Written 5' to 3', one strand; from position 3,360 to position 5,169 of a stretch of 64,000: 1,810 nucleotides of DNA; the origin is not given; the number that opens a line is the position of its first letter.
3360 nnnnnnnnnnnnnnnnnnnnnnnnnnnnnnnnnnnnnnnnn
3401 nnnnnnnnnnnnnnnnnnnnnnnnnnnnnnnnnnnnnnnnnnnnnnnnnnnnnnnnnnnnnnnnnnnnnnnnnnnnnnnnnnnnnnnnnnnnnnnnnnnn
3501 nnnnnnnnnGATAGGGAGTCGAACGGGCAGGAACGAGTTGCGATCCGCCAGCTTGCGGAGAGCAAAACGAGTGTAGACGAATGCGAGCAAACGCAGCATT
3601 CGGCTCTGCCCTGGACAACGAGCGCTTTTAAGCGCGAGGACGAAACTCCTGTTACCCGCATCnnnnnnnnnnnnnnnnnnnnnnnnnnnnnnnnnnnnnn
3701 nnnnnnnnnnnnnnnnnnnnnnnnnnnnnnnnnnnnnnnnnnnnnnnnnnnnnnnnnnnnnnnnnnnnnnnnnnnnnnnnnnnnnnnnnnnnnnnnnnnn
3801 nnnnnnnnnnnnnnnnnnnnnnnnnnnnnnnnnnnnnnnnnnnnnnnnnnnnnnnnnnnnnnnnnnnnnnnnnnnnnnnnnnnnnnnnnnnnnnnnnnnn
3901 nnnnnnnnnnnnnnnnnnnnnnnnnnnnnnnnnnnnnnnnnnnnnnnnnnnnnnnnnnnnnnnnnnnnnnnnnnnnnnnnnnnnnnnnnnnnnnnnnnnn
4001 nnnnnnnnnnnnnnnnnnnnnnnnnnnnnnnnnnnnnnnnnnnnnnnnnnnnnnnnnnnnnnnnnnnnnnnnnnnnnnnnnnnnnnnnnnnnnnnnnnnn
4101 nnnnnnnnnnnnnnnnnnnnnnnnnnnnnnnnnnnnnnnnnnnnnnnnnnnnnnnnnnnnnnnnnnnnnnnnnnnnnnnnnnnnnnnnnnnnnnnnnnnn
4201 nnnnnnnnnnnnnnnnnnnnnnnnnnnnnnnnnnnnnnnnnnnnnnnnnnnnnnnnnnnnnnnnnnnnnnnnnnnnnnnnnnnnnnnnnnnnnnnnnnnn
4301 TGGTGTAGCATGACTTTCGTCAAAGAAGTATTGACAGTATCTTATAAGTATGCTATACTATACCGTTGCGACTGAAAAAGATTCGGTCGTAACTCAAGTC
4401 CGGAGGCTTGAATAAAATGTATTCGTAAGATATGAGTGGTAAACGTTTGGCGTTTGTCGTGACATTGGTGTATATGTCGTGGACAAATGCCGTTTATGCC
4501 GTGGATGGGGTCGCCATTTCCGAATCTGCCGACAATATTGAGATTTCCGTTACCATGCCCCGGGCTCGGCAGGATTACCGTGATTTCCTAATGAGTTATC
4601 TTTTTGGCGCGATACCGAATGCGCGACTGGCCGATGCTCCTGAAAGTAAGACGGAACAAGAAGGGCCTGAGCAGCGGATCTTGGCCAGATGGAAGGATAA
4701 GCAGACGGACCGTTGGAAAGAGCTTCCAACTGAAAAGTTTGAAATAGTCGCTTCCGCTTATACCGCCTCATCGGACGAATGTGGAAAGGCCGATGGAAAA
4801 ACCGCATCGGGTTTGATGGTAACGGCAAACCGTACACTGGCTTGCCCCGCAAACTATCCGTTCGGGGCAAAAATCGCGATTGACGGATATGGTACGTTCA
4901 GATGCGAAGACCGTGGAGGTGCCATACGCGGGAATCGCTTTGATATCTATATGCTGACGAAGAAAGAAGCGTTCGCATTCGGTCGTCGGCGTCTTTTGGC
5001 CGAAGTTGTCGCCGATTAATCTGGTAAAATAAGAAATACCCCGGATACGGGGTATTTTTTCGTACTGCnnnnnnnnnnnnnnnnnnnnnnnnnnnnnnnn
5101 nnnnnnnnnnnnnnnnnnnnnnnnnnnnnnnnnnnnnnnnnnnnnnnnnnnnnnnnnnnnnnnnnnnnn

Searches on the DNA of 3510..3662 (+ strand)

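Call 93: build_rna_model(alignment_id=A9)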
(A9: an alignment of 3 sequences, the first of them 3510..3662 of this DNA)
Model R1 built from alignment A9 (3 sequences, 157 columns); structure: RNAalifold consensus.
model positions 141; base pairs 37; branch points 2; effective number of sequences 0.94; information 0.591 bits per position. Calibrated on 0.2 Mb of random sequence (short: E-values are rough).
structure used (alignment columns):
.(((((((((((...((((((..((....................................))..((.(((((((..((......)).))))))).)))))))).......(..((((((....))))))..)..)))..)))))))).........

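Call 94: search_with_rna_model(model_id=R1, sources=[window, L092, L093, L094, L095, L096, L097, L098, L099, L100, L101, L102, L103, L104, L105, L106, L107, L108, L109, L110, L111, L112, L113, L114, L115, L116, L117, L118, L119, L120, L121, L122, L123, L124, L125, L126, L127, L128, L129, L130, L131, L132, L133, L134, L135, L136, L137, L138, L139, L140, L141, L142, L143, L144, L145, L146, L147, L148, L149, L150, L151, L152, L153, L154, L155, L156, L157, L158, L159, L160, L161, L162, L163, L164, L165, L166, L167, L168, L169, L170, L171], max_evalue=0.1)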
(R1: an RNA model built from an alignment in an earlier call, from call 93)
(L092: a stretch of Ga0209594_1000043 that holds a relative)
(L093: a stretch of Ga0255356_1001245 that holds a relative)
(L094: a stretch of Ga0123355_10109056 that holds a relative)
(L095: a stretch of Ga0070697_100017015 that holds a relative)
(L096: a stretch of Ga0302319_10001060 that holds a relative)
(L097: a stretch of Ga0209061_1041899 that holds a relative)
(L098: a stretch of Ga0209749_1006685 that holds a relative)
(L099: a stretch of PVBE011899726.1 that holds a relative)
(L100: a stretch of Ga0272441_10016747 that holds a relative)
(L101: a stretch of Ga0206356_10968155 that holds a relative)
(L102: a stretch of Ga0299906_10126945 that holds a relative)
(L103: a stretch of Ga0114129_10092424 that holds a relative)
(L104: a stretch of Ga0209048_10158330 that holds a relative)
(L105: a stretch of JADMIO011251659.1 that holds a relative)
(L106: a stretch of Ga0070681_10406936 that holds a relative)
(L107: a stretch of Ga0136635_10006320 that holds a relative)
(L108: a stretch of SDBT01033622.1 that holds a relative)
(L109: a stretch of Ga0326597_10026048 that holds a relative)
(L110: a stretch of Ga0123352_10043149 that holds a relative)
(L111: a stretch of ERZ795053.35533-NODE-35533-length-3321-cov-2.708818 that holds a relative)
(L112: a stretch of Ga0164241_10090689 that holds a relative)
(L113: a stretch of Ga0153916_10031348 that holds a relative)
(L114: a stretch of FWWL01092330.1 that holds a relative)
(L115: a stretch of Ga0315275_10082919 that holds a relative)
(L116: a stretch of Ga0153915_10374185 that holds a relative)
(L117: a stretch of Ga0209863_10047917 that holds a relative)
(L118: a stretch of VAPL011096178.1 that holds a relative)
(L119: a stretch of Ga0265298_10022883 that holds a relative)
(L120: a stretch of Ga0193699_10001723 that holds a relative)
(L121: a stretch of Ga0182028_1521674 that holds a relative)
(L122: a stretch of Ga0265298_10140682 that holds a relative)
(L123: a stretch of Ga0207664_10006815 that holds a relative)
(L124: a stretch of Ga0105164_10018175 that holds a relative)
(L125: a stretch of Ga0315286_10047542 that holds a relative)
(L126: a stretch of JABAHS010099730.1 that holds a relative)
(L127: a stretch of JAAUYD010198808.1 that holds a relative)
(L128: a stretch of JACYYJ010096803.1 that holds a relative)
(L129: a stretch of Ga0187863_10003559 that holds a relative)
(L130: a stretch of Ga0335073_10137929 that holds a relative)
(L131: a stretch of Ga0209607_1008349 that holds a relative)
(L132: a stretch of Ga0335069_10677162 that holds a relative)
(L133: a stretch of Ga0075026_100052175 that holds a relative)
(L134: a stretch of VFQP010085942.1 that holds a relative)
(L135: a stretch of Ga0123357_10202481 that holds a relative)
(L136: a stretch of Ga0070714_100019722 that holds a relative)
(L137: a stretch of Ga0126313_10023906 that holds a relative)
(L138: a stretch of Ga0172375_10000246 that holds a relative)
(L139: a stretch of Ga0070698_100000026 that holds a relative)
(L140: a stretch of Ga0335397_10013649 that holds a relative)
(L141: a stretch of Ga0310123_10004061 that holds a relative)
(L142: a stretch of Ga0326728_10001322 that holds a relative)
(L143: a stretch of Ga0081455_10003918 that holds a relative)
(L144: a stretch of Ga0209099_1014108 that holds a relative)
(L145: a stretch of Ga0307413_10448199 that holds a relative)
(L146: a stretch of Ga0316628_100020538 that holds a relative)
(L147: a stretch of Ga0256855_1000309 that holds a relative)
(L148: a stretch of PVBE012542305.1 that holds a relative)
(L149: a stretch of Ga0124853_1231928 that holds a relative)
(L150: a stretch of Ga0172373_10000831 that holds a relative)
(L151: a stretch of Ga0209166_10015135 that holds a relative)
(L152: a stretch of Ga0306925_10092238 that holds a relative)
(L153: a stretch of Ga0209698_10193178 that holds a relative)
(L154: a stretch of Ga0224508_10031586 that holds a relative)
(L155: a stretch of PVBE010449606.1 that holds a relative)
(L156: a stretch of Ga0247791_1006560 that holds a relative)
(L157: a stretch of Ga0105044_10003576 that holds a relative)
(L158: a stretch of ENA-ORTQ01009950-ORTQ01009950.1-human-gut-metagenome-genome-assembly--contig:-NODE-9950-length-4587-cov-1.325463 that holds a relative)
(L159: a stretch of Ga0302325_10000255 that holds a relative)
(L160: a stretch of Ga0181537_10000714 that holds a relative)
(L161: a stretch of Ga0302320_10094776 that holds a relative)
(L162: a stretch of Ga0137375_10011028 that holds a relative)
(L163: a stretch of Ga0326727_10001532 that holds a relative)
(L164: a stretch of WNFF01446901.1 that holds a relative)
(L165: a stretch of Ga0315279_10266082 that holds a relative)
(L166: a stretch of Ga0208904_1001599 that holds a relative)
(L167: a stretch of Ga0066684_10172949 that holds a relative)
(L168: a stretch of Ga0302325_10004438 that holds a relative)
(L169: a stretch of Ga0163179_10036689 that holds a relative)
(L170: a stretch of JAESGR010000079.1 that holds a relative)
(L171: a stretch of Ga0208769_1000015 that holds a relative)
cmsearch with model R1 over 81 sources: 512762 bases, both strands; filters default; matches with E-value up to 0.1: 12.
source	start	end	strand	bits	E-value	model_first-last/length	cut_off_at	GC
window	3739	3879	+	170.4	8.9e-40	1-141/141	no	0.64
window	3886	4016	+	138.8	6.6e-32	1-141/141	no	0.56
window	3510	3662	+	136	3.3e-31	1-141/141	no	0.58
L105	8347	8485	-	76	2.9e-16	1-141/141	no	0.59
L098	2790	2958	-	72.1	2.7e-15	1-141/141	no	0.5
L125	645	778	-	69.1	1.6e-14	1-141/141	no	0.61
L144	1198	1361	+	59.4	4e-12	1-141/141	no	0.51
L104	1550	1682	+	58.2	8e-12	1-134/141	3'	0.64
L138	1104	1239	-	57.4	1.3e-11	1-141/141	no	0.55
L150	9727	9862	-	57.4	1.3e-11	1-141/141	no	0.55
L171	10640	10780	+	50.3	7.5e-10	1-141/141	no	0.6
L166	2944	3086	+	49.6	1.1e-09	1-141/141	no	0.57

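Call 95: search_with_rna_model(model_id=R1, sources=[window, L105, L098, L125, L144, L104, L138, L171, L166], max_evalue=0.01, make_alignment=true)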
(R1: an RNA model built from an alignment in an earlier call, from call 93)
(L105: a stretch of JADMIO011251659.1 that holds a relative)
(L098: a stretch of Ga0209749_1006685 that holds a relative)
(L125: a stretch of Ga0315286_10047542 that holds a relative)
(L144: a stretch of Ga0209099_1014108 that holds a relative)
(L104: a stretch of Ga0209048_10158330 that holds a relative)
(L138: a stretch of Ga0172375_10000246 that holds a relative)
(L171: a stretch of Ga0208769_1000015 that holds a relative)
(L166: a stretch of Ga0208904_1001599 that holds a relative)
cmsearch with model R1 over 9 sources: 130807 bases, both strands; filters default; matches with E-value up to 0.01: 11.
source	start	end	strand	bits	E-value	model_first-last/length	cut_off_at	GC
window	3739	3879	+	170.4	2.3e-40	1-141/141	no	0.64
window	3886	4016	+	138.8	1.7e-32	1-141/141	no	0.56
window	3510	3662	+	136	8.4e-32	1-141/141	no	0.58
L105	8347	8485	-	76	7.4e-17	1-141/141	no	0.59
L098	2790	2958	-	72.1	6.8e-16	1-141/141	no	0.5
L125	645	778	-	69.1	4e-15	1-141/141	no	0.61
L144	1198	1361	+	59.4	1e-12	1-141/141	no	0.51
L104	1550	1682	+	58.2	2e-12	1-134/141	3'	0.64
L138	1104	1239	-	57.4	3.3e-12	1-141/141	no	0.55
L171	10640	10780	+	50.3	1.9e-10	1-141/141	no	0.6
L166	2944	3086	+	49.6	2.7e-10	1-141/141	no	0.57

Alignment A11: 11 matches aligned to the model, 231 columns, each read 5' to 3' on its own strand. Consensus structure (alignment columns), stored with it:
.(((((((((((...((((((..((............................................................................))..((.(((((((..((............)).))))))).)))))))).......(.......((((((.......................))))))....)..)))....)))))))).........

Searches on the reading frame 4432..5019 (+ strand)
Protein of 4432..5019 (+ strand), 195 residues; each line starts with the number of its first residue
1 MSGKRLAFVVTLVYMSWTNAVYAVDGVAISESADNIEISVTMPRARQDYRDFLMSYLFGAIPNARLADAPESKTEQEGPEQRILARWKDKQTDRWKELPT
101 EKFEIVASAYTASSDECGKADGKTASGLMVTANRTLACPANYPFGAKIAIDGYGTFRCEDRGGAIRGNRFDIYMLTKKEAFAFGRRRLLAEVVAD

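Call 111: search_protein_families(library=pfam, proteins=[window:4432-5019:+], max_evalue=0.01)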
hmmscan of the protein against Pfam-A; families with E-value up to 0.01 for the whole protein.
window:4432-5019:+ (195 aa): 1 family
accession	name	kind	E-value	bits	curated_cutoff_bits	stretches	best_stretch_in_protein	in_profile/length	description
PF06725.17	3D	-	4.9e-09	36.7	23.8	1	142-185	10-61/72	3D domain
